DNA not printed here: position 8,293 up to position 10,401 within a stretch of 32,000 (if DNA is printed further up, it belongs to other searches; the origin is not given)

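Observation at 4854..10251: Five-gene operon of uncharacterised envelope proteins built around an ankyrin lipoprotein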

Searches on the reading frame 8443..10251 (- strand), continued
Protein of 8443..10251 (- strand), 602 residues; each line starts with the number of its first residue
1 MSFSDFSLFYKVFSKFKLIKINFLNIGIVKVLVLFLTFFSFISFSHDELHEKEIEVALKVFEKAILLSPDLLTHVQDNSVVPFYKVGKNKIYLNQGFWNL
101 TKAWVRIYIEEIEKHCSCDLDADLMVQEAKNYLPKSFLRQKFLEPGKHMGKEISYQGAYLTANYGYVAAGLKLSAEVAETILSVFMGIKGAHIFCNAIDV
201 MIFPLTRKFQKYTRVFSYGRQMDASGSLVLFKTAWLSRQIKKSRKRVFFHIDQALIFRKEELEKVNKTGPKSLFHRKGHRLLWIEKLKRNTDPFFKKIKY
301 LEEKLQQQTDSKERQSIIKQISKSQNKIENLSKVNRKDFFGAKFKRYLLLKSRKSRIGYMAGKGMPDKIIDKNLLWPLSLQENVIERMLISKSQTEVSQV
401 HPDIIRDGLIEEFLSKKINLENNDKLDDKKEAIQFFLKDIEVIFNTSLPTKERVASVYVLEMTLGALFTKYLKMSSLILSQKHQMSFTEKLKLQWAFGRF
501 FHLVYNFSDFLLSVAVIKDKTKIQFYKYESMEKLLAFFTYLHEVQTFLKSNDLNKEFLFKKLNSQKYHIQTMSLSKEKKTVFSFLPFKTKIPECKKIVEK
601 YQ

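Call 68: search_protein_families(library=pfam, proteins=[P0122, P0125, P0128, P0130, P0140, P0141, P0142, P0120, P0121, P0114], max_evalue=0.01)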
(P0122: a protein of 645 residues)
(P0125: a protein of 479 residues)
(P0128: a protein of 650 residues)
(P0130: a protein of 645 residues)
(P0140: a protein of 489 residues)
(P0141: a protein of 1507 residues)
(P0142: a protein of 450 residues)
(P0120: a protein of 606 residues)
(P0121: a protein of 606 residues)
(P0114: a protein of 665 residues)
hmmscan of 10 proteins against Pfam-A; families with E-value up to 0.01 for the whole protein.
P0122 (645 aa): 0 families

P0125 (479 aa): 0 families

P0128 (650 aa): 0 families

P0130 (645 aa): 0 families

P0140 (489 aa): 0 families

P0141 (1507 aa): 24 families
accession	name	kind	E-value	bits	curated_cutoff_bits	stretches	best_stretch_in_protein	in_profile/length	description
PF00515.34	TPR_1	-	8.7e-135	434.1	27.8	15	166-198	2-34/34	Tetratricopeptide repeat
PF13414.12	TPR_11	-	6.9e-107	349.4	26.8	14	140-178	3-41/42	TPR repeat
PF07719.23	TPR_2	-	2.9e-99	317.6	27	15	131-164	1-34/34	Tetratricopeptide repeat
PF13844.12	Glyco_transf_41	-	6.4e-89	299.1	25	2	1292-1478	357-543/543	Glycosyl transferase family 41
PF13181.12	TPR_8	-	5e-80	257.4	25.7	11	166-198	2-34/34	Tetratricopeptide repeat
PF13431.12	TPR_17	-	1.6e-67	218.7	24.4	9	120-152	2-34/34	Tetratricopeptide repeat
PF13432.12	TPR_16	-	9.4e-57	189.4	32.7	12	69-130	3-64/65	Tetratricopeptide repeat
PF13371.12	TPR_9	-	2.8e-41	139.8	35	6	723-776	8-61/73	Tetratricopeptide repeat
PF13424.12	TPR_12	-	4.7e-39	132.9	30.1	6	949-1012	4-75/77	Tetratricopeptide repeat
PF14559.12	TPR_19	-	5.8e-28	97.5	25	4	41-98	3-60/68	Tetratricopeptide repeat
PF13428.12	TPR_14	-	9.5e-27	91.2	23.5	0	64-101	2-39/44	Tetratricopeptide repeat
PF13374.12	TPR_10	-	6.5e-13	48.7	27.5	1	985-1011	5-31/42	Tetratricopeptide repeat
PF25062.1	ARM_TT21_N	-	6.7e-13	49.3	40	2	96-212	99-215/222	Tetratricopeptide repeat protein 21 N-terminal ARM repeat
PF13176.12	TPR_7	-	1.3e-12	47.2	27.9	0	32-59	2-29/36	Tetratricopeptide repeat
PF01239.28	PPTA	-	1.8e-12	46.6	29.5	0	727-756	2-31/32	Protein prenyltransferase alpha subunit repeat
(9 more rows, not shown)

P0142 (450 aa): 0 families

P0120 (606 aa): 0 families

P0121 (606 aa): 0 families

P0114 (665 aa): 0 families

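Call 69: list_cluster_members(proteins=[P0122, P0128, P0130, P0140, P0120, P0121, P0114, P0095, P0070, P0050])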
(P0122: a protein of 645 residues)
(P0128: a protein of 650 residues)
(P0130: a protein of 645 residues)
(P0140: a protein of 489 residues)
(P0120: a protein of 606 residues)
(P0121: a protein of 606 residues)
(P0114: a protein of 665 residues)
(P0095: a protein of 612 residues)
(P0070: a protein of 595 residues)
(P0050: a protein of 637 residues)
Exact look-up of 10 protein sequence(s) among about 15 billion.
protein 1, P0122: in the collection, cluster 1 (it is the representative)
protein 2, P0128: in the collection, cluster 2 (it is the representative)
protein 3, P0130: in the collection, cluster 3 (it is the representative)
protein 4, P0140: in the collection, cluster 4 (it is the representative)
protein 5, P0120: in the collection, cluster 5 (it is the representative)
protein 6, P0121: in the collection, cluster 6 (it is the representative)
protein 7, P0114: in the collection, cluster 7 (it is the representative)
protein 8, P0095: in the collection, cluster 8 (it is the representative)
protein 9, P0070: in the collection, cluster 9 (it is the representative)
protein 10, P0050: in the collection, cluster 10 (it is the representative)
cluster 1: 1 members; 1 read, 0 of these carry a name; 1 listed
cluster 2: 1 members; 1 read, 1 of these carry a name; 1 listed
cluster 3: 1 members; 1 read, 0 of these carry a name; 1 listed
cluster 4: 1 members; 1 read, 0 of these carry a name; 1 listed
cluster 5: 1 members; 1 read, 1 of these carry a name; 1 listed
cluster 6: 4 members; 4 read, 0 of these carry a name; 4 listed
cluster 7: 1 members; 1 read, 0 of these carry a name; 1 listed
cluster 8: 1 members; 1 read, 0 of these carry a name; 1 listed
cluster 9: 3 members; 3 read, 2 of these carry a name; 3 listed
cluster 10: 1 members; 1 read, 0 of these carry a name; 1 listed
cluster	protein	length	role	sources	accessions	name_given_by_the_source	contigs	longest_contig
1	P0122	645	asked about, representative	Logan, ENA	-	-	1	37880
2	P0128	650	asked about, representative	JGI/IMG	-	hypothetical protein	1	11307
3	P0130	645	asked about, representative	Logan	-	-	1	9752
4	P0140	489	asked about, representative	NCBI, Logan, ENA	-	-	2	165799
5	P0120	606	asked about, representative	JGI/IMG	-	hypothetical protein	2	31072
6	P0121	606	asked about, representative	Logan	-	-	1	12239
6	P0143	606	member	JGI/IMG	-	-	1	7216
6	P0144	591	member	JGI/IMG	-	-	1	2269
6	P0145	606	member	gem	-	-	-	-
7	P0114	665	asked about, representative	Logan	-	-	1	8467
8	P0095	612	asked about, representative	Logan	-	-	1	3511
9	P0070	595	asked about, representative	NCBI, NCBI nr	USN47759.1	MAG: hypothetical protein H6626_01310 [Pseudobdellovibrionaceae bacterium]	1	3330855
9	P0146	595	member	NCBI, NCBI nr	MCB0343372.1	MAG: hypothetical protein KDD59_14125 [Bdellovibrionales bacterium] | hypothetical protein [Bdellovibrionales bacterium]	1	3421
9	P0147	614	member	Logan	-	-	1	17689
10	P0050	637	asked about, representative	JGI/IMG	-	-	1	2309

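Call 70: find_encoding_contigs(protein=P0070, flank=8000, max_places=1)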
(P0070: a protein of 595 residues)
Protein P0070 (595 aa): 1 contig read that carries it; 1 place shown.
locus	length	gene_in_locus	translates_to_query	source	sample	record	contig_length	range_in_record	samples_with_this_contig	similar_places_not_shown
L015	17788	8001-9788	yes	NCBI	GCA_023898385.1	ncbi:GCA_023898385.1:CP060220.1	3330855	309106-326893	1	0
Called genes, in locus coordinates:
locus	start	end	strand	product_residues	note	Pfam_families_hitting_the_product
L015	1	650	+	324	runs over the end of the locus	PF22700:MVD-like_N, PF18376:MDD_C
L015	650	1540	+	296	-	PF00288:GHMP_kinases_N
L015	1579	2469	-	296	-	PF00899:ThiF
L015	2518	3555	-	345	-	PF01381:HTH_3 (faint)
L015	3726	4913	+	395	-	PF21926:FeeM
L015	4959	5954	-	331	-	-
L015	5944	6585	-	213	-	-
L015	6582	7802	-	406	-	PF12796:Ank_2 (faint), PF00023:Ank (faint), PF13606:Ank_3 (faint), PF13637:Ank_4 (faint)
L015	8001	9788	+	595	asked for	-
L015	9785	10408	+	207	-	-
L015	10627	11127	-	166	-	-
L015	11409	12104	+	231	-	-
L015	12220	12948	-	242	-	PF00588:SpoU_methylase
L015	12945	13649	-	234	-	PF02527:GidB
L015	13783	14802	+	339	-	PF02912:Phe_tRNA-synt_N, PF01409:tRNA-synt_2d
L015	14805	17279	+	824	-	PF01588:tRNA_bind, PF03483:B3_4, PF03484:B5, PF17759:tRNA_synthFbeta, PF03147:FDX-ACB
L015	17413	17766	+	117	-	PF00216:Bac_DNA_binding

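Call 71: find_encoding_contigs(protein=P0140, flank=8000, max_places=1)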
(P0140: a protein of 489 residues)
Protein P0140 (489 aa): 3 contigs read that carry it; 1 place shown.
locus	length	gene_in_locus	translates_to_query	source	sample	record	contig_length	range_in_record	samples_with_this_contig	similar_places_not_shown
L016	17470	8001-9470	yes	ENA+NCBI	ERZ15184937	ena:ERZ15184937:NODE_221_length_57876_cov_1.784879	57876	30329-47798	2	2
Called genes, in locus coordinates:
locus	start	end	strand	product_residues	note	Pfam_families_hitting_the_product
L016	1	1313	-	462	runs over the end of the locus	-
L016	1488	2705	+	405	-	PF07690:MFS_1, PF13000:Acatn, PF07690:MFS_1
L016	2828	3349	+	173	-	-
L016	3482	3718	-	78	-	-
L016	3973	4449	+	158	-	PF00072:Response_reg (weak)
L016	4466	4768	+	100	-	-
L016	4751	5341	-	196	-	-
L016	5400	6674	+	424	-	PF13365:Trypsin_2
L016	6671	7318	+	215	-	-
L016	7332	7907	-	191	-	PF13489:Methyltransf_23 (weak), PF00398:RrnaAD (weak), PF13847:Methyltransf_31, PF08241:Methyltransf_11, PF08242:Methyltransf_12, PF13649:Methyltransf_25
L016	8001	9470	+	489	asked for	-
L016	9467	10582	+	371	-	PF05958:tRNA_U5-meth_tr, PF00398:RrnaAD (weak), PF09445:Methyltransf_15 (weak)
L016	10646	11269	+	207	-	PF00440:TetR_N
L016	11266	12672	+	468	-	PF02321:OEP (weak)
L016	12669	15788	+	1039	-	PF00873:ACR_tran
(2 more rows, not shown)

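Call 72: find_encoding_contigs(protein=P0122, flank=8000, max_places=1)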
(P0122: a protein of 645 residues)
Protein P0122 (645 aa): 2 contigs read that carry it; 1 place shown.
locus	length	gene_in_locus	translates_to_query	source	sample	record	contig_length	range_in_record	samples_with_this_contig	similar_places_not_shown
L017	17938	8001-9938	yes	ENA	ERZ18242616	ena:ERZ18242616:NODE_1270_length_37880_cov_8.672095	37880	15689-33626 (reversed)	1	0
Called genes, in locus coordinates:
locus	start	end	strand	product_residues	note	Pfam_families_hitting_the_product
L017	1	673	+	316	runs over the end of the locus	PF00491:Arginase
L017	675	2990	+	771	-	PF00311:PEPcase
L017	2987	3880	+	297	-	PF01040:UbiA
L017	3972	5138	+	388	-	PF01734:Patatin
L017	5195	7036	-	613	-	-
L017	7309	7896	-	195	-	PF00075:RNase_H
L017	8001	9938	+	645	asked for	-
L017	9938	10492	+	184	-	-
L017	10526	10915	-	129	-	-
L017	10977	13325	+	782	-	-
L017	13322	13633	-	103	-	PF00403:HMA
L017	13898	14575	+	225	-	PF00072:Response_reg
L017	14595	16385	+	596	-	-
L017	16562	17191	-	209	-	-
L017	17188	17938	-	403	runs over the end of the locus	-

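Call 73: find_encoding_contigs(protein=P0120, flank=8000, max_places=1)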
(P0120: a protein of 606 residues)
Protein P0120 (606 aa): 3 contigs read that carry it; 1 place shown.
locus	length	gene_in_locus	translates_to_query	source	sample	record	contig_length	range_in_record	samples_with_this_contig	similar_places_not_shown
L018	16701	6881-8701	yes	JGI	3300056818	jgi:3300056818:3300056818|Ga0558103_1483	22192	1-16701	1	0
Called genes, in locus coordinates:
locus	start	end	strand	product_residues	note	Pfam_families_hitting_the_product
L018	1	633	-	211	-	?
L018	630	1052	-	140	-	-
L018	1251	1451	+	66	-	-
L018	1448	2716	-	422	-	-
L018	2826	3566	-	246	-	PF01223:Endonuclease_NS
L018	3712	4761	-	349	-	-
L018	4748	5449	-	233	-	-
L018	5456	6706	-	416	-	PF12796:Ank_2 (faint), PF13637:Ank_4 (faint), PF00023:Ank (faint), PF13606:Ank_3 (faint)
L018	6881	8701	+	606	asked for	-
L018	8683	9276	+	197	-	-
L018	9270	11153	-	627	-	PF01541:GIY-YIG, PF27096:UvrC_M, PF02151:UVR (weak), PF22920:UvrC_RNaseH, PF08459:UvrC_RNaseH_dom, PF12826:HHH_2 (weak), PF14520:HHH_5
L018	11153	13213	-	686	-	PF04851:ResIII, PF00270:DEAD (weak), PF17757:UvrB_inter, PF27431:UvrB_3rd, PF00271:Helicase_C, PF12344:UvrB, PF02151:UVR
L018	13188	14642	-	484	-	PF00749:tRNA-synt_1c, PF19269:Anticodon_2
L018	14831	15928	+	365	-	PF13505:OMP_b-brl (weak)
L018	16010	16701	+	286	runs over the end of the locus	-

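Call 77: list_cluster_members(proteins=[P0051, P0054, P0057, P0060, P0063, P0072, P0077, P0082, P0086, P0089])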
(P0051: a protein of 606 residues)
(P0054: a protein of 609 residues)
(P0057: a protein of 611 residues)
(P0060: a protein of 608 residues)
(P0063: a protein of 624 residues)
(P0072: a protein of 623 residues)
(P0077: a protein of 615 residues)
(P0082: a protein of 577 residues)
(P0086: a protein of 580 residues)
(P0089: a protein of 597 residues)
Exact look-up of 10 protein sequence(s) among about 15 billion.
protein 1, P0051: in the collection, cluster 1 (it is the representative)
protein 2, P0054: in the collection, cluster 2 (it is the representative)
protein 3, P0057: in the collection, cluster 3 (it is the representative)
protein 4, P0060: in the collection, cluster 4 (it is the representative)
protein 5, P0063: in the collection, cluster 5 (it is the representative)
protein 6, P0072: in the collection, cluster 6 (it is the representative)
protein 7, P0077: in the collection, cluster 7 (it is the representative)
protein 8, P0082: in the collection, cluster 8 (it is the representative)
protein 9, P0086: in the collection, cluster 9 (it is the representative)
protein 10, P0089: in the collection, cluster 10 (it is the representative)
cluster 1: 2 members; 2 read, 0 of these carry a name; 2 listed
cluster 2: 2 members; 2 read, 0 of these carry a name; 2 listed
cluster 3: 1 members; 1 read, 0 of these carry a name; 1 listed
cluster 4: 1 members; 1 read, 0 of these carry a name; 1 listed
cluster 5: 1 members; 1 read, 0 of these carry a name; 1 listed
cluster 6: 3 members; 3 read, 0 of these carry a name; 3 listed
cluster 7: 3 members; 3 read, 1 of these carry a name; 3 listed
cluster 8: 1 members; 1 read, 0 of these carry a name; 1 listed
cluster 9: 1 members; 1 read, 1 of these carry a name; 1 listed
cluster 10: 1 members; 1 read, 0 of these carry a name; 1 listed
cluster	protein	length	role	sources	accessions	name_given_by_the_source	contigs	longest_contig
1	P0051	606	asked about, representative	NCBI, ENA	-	-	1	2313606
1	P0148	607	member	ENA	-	-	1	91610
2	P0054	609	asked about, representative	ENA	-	-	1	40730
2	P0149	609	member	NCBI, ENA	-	-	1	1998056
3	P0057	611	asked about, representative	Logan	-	-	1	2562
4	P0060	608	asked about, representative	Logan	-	-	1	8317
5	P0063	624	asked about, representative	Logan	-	-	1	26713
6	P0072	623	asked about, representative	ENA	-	-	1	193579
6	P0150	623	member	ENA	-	-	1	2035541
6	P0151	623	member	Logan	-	-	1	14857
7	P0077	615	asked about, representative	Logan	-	-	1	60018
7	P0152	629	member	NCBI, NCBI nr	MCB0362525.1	MAG: hypothetical protein KDD35_07380, partial [Bdellovibrionales bacterium] | hypothetical protein [Bdellovibrionales bacterium]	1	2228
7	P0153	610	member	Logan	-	-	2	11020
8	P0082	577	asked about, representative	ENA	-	-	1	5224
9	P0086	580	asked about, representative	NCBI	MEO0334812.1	MAG: hypothetical protein AAF202_00345, partial [Pseudomonadota bacterium]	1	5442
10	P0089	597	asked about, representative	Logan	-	-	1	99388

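Call 78: list_cluster_members(proteins=[P0097, P0099, P0102, P0106, P0108, P0110, P0113, P0115, P0117, P0065])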
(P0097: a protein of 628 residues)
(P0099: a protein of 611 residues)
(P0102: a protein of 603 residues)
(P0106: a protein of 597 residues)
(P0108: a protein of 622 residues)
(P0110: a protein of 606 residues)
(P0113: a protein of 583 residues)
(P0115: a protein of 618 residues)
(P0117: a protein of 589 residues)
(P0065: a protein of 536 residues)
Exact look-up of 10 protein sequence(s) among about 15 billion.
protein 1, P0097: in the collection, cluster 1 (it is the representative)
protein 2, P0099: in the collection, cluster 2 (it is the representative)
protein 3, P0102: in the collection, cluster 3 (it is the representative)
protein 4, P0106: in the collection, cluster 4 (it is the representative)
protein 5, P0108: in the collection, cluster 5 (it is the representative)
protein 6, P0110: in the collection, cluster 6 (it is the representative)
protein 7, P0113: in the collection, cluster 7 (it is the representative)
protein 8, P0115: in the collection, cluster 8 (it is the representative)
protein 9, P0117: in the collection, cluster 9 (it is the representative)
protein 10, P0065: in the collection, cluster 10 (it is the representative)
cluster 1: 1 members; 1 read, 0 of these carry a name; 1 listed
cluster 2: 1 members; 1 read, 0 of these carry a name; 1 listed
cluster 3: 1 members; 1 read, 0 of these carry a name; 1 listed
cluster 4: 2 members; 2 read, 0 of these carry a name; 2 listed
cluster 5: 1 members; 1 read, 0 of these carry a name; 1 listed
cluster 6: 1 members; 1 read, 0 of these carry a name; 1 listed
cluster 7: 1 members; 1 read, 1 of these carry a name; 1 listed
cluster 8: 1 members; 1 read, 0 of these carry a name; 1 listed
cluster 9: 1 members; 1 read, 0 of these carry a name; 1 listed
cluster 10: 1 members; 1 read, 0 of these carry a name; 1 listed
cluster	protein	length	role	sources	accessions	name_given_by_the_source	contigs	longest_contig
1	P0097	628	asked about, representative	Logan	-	-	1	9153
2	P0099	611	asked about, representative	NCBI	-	-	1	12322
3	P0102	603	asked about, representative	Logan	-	-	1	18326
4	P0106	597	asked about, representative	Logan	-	-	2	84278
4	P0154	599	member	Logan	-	-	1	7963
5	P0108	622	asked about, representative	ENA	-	-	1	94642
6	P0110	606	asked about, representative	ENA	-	-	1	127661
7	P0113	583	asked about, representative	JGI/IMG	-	hypothetical protein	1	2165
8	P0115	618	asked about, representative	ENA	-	-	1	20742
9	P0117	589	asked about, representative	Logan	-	-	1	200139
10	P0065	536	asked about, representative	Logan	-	-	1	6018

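Call 79: find_encoding_contigs(protein=P0117, flank=7000, max_places=1)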
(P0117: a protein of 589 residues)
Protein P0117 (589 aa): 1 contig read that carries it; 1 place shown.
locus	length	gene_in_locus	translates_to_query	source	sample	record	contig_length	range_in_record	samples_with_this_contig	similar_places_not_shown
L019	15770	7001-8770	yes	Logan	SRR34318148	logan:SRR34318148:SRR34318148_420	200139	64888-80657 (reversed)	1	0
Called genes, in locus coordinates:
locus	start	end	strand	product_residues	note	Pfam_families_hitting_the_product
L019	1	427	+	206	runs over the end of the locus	PF01726:LexA_DNA_bind, PF00717:Peptidase_S24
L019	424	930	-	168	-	PF16267:DUF4920 (weak)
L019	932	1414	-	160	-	PF01451:LMWPc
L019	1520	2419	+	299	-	PF01300:Sua5_yciO_yrdC, PF03481:Sua5_C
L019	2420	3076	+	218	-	PF02230:Abhydrolase_2, PF03959:FSH1, PF01738:DLH (weak)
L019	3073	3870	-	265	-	-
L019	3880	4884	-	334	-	-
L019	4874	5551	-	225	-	-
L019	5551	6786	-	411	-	PF12796:Ank_2 (faint), PF13637:Ank_4 (faint), PF13857:Ank_5 (faint), PF00023:Ank (faint), PF13606:Ank_3 (faint)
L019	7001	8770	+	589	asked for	-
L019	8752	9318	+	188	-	-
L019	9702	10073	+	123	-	-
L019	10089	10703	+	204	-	PF13640:2OG-FeII_Oxy_3, PF13661:2OG-FeII_Oxy_4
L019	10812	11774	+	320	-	PF04116:FA_hydroxylase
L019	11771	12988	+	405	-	PF09375:Peptidase_M75 (weak)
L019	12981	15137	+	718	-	PF07715:Plug, PF00593:TonB_dep_Rec_b-barrel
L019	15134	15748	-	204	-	PF03544:TonB_C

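Call 80: find_encoding_contigs(protein=P0110, flank=7000, max_places=1)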
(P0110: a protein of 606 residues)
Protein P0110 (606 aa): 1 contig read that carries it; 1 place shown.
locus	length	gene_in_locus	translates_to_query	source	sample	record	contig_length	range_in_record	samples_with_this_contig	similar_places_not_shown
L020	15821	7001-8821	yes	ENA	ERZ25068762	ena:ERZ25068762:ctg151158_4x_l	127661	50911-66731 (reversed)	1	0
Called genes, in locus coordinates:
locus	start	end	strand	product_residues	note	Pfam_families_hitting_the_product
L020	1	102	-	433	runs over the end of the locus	PF00709:Adenylsucc_synt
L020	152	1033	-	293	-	PF00389:2-Hacid_dh, PF02826:2-Hacid_dh_C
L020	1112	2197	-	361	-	PF00266:Aminotran_5, PF00155:Aminotran_1_2 (faint)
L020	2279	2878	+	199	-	PF04390:LptE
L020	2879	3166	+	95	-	-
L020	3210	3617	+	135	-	-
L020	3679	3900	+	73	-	-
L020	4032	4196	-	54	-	-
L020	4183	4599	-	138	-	-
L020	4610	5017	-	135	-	-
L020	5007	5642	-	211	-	-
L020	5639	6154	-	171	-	PF12796:Ank_2 (faint), PF13637:Ank_4 (faint), PF00023:Ank (faint), PF13606:Ank_3 (faint)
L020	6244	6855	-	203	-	-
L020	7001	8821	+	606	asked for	-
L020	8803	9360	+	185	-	-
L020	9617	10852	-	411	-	PF06965:Na_H_antiport_1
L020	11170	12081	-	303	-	PF00753:Lactamase_B, PF23023:Anti-Pycsar_Apyc1 (weak)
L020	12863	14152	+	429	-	PF04851:ResIII, PF00270:DEAD, PF00271:Helicase_C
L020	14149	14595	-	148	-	-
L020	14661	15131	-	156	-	PF02775:TPP_enzyme_C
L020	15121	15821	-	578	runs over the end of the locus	PF01558:POR, PF01855:POR_N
